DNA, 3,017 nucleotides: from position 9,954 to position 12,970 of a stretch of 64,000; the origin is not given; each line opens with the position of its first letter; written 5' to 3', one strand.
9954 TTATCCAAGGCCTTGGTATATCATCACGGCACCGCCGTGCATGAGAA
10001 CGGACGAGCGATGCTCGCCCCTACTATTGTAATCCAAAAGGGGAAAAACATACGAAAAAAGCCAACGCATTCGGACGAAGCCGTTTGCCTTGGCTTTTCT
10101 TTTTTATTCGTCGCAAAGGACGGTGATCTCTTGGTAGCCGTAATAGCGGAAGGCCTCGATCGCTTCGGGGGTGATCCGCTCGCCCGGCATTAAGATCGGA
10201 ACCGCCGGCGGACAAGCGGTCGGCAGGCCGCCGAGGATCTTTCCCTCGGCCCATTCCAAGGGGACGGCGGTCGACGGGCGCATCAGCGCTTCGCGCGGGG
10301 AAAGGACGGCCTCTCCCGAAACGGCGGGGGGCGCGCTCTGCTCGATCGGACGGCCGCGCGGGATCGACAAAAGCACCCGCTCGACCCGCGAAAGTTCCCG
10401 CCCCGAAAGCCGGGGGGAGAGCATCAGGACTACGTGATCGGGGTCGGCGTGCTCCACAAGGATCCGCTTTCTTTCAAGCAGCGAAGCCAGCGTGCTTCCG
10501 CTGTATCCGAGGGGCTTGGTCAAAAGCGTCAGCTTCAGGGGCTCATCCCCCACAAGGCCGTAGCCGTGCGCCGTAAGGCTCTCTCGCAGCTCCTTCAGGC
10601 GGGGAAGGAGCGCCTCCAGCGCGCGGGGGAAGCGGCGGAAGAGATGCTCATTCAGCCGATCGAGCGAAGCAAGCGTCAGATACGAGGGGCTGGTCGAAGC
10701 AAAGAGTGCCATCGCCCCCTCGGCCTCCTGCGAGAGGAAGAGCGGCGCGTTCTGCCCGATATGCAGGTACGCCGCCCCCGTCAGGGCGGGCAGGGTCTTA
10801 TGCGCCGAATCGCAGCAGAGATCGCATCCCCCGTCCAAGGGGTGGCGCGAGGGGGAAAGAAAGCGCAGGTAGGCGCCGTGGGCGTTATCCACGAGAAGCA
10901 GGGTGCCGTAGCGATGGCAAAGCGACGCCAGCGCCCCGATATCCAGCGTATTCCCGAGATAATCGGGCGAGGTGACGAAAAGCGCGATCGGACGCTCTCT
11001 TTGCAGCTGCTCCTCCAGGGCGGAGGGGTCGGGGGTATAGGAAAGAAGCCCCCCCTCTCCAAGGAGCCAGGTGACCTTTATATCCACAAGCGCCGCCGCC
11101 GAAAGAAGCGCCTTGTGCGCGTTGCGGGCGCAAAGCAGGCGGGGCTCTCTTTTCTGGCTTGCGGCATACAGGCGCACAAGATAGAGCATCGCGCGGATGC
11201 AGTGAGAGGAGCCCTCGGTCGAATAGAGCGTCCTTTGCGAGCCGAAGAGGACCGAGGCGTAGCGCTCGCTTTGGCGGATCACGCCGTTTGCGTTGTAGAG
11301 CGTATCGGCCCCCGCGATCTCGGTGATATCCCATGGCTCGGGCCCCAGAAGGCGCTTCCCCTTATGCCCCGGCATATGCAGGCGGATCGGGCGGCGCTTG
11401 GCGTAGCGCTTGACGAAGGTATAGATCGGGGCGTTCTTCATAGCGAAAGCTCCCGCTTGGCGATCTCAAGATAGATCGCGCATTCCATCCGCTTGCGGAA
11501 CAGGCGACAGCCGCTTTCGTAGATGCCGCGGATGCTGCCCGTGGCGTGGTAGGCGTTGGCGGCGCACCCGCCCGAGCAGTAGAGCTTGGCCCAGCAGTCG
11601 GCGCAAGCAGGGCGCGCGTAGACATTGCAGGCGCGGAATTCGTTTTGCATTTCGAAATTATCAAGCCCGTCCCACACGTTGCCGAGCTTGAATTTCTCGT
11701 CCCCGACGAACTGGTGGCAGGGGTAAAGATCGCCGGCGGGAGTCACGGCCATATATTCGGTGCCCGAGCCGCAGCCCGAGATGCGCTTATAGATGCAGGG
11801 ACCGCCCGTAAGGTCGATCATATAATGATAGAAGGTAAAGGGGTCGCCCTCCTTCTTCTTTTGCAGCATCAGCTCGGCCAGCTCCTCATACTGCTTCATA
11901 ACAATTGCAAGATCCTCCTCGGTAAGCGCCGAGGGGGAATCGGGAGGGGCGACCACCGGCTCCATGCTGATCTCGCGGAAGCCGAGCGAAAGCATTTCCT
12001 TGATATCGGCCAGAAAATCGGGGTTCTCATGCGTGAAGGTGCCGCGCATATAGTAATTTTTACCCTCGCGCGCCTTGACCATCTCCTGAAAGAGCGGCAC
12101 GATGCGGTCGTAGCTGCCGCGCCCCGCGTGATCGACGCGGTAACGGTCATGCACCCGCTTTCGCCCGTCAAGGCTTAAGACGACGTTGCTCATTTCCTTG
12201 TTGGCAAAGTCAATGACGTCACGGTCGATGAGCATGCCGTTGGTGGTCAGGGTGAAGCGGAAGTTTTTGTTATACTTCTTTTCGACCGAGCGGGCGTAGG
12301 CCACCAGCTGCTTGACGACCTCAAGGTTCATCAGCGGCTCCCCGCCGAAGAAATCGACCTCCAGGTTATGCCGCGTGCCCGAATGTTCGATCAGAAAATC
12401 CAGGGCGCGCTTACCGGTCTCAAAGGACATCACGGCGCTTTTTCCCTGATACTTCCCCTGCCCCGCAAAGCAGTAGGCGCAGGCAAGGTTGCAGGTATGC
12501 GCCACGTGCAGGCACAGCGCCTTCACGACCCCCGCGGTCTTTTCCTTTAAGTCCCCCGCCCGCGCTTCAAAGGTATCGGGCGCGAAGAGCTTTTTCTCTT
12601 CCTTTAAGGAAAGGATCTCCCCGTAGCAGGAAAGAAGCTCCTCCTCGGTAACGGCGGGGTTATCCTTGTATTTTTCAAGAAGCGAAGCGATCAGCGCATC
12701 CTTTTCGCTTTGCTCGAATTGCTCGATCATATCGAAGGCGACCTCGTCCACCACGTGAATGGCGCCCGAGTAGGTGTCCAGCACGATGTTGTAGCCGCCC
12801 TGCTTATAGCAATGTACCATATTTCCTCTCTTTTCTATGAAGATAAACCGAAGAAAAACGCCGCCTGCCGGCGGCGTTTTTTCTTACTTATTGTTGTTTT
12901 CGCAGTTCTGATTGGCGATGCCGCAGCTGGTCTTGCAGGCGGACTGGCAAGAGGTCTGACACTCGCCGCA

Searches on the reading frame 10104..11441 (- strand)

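Call 61: search_protein_families(library=pfam, proteins=[window:10104-11441:-], max_evalue=0.00001)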
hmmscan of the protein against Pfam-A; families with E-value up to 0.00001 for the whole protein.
window:10104-11441:- (445 aa): 1 family
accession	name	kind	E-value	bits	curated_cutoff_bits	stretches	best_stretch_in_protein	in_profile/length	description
PF01276.26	OKR_DC_1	-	2.9e-29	102.5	27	1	5-261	2-285/417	Orn/Lys/Arg decarboxylase, major domain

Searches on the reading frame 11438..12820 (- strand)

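Call 61: search_protein_families(library=pfam, proteins=[window:11438-12820:-], max_evalue=0.00001)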
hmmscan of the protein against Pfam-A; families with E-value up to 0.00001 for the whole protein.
window:11438-12820:- (460 aa): 2 families
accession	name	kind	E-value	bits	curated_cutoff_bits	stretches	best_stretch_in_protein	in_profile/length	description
PF04055.27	Radical_SAM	-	6.2e-14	52.9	29.5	1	107-252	4-142/166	Radical SAM superfamily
PF13353.11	Fer4_12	-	2.7e-11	44.4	22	1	103-238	8-133/137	4Fe-4S single cluster domain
